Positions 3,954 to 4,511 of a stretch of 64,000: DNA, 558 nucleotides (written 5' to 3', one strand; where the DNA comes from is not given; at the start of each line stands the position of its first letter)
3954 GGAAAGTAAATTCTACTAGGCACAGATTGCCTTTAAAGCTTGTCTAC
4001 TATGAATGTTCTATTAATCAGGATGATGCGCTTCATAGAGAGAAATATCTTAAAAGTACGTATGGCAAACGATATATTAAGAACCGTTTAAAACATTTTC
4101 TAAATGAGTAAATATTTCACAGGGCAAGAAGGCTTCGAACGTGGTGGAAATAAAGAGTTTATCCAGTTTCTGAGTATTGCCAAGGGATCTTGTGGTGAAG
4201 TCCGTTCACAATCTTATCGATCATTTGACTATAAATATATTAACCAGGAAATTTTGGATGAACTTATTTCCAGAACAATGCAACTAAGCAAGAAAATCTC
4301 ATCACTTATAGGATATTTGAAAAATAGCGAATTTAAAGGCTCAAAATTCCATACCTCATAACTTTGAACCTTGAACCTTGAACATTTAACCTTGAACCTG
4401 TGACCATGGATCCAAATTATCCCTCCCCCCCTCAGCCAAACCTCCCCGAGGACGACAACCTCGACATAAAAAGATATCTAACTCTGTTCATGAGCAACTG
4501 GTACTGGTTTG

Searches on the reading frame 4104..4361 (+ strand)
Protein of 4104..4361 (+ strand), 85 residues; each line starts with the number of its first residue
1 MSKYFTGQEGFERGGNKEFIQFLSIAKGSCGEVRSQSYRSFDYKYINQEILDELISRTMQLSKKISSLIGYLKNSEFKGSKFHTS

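Call 6: search_protein_families(library=pfam, proteins=[window:4104-4361:+], max_evalue=0.01)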
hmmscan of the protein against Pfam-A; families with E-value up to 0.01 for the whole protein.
window:4104-4361:+ (85 aa): 1 family
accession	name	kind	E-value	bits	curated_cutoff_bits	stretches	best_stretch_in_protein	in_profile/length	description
PF05635.17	23S_rRNA_IVP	-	1.7e-15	57.5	33.8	1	9-66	48-105/106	23S rRNA-intervening sequence protein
